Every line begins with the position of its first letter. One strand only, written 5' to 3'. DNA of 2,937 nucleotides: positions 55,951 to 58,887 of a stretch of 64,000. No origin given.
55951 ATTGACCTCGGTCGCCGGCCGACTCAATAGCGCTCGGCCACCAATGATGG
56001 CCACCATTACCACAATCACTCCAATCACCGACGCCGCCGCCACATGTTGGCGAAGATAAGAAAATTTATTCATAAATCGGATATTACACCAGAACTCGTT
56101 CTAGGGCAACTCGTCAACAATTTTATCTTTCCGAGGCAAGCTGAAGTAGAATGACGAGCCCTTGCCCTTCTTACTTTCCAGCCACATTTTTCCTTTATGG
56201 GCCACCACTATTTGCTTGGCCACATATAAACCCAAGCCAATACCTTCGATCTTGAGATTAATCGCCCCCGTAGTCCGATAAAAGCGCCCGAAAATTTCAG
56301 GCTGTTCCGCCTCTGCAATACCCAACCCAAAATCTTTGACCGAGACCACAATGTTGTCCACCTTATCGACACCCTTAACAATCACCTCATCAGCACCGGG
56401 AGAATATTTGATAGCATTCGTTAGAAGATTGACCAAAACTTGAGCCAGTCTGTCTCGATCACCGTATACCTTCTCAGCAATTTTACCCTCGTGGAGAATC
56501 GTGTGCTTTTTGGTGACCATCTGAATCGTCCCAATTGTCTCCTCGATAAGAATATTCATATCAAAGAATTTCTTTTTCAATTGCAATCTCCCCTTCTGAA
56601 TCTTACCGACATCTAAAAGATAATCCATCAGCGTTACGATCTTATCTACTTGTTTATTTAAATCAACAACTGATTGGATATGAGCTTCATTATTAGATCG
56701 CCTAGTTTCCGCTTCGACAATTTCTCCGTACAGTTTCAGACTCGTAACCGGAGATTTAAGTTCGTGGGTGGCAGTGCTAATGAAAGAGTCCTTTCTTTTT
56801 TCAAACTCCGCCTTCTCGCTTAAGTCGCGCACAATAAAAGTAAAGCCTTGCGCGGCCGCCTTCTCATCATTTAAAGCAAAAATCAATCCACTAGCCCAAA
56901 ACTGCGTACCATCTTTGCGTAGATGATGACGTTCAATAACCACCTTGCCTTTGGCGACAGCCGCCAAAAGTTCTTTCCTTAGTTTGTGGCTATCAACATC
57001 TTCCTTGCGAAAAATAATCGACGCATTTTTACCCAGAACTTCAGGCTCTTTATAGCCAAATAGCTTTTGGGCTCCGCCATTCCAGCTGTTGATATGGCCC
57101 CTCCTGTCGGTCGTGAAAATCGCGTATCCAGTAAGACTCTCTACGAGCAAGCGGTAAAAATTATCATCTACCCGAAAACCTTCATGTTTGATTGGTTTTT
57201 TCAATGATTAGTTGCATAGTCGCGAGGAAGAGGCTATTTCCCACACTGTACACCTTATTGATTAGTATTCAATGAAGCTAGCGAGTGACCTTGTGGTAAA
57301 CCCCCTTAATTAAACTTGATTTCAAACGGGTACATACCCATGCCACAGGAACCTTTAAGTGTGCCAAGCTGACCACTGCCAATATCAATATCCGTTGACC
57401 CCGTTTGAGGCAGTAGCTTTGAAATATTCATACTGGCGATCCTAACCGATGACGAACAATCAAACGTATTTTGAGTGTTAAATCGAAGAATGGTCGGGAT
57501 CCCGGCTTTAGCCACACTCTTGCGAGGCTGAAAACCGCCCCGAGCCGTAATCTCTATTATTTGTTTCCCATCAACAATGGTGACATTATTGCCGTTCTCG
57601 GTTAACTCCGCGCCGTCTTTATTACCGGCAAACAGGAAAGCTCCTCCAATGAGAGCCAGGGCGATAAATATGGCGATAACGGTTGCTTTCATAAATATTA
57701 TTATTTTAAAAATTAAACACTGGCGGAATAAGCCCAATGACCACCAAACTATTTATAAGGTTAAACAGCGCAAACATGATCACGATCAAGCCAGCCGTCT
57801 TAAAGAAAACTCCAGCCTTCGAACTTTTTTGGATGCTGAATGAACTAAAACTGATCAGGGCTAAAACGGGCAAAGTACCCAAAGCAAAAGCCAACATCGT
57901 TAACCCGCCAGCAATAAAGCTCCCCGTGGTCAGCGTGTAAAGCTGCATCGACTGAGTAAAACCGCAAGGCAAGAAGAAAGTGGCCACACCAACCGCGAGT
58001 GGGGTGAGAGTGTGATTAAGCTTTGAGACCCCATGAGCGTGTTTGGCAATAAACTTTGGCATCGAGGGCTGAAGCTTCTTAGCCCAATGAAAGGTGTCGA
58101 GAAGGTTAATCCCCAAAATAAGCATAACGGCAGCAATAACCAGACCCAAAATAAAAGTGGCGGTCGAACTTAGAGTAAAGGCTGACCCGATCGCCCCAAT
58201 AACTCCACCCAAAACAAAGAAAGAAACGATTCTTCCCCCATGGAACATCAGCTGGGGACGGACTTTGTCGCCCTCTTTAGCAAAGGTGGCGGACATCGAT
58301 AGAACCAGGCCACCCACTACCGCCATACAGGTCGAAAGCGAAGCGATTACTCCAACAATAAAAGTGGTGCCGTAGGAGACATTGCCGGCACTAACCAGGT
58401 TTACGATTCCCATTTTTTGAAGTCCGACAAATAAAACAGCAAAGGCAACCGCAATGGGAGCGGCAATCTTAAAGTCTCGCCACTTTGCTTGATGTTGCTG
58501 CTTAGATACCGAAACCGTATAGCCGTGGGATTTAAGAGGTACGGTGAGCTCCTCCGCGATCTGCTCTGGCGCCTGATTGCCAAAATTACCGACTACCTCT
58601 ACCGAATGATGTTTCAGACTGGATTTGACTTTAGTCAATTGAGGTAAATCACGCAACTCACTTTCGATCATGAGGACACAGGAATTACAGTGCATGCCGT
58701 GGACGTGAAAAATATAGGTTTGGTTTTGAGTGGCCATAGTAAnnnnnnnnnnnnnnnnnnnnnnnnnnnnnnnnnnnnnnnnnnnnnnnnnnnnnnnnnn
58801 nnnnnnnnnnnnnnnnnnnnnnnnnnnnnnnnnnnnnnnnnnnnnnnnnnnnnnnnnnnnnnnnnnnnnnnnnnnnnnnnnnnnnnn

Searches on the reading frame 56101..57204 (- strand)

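Call 31: search_protein_families(library=pfam, proteins=[window:56101-57204:-], max_evalue=0.001)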
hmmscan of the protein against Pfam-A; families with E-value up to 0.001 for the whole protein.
window:56101-57204:- (367 aa): 6 families
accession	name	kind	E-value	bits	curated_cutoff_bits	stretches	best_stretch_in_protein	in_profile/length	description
PF02518.31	HATPase_c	-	2.3e-26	92.9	26.4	1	248-359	1-110/111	Histidine kinase-, DNA gyrase B-, and HSP90-like ATPase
PF13426.13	PAS_9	-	1.9e-13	51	27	1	28-130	3-103/103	PAS domain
PF00989.32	PAS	-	1.1e-09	38.7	22.6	1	16-127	2-112/113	PAS fold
PF00512.31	HisKA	-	1.8e-07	31.5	26.9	1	138-205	2-66/66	His Kinase A (phospho-acceptor) domain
PF08448.16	PAS_4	-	3.4e-07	30.9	23.1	1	28-132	7-109/110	PAS fold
PF08447.18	PAS_3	-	0.00015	22.4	25.6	1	40-116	3-80/89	PAS fold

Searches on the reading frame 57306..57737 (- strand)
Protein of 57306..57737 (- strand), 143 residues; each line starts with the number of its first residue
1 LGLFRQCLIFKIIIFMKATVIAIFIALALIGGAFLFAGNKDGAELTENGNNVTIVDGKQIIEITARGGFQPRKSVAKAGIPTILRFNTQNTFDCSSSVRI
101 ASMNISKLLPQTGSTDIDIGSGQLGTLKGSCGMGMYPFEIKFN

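Call 4: search_protein_families(library=pfam, proteins=[window:57306-57737:-])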
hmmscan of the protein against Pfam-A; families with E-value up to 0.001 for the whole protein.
window:57306-57737:- (143 aa): 1 family
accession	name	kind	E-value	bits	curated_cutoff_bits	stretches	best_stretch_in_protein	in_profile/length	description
PF13473.12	Cupredoxin_1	-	2e-07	31.4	27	1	55-136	17-97/104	Cupredoxin-like domain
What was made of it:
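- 57306..57737 (-): cupredoxin-like protein, 143 aa, last conserved gene of the cassette. Pfam Cupredoxin_1 E 2e-7 (call 4).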

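Call 32: search_protein_families(library=ncbifam, proteins=[window:57306-57737:-], max_evalue=0.00001)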
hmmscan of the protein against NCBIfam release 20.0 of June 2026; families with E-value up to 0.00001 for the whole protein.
window:57306-57737:- (143 aa): 0 families

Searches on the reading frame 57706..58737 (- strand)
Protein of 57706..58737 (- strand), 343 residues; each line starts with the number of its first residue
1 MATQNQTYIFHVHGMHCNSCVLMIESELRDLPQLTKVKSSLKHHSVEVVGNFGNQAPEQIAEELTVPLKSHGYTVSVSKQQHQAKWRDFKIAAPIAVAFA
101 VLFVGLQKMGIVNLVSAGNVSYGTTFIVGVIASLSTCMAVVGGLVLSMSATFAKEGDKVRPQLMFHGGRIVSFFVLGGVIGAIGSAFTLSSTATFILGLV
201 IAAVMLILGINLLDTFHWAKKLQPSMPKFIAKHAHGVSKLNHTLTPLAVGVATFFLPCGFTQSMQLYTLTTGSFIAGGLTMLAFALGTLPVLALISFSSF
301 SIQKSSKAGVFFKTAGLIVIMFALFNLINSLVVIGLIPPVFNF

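Call 4: search_protein_families(library=pfam, proteins=[window:57706-58737:-])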
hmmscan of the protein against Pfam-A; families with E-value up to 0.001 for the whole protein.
window:57706-58737:- (343 aa): 2 families
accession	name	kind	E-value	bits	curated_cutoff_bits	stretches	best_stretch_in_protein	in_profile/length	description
PF13386.12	DsbD_2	-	9.6e-32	110.9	24.9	1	125-324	2-198/199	Cytochrome C biogenesis protein transmembrane region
PF00403.32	HMA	-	2.5e-08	34.6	24.8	1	10-52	2-44/62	Heavy-metal-associated domain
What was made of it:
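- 57706..58737 (-): HMA + DsbD_2 membrane protein, 343 aa, a conserved partner gene of the cassette. Pfam in call 4.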

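Call 32: search_protein_families(library=ncbifam, proteins=[window:57706-58737:-], max_evalue=0.00001)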
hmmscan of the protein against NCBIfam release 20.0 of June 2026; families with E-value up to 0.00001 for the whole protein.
window:57706-58737:- (343 aa): 2 families
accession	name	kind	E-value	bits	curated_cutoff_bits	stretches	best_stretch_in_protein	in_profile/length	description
NF033794.2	chaper_CopZ_Eh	exception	6.8e-07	29.3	95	1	10-65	4-59/68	copper chaperone CopZ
NF033795.1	chaper_CopZ_Bs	exception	2.5e-06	27.6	91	1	9-59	3-53/66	copper chaperone CopZ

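Call 57: find_encoding_contigs(protein=window:57706-58737:-, flank=4000, max_places=4)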
Protein window:57706-58737:- (343 aa): no gene with exactly this product is on record in the collection.
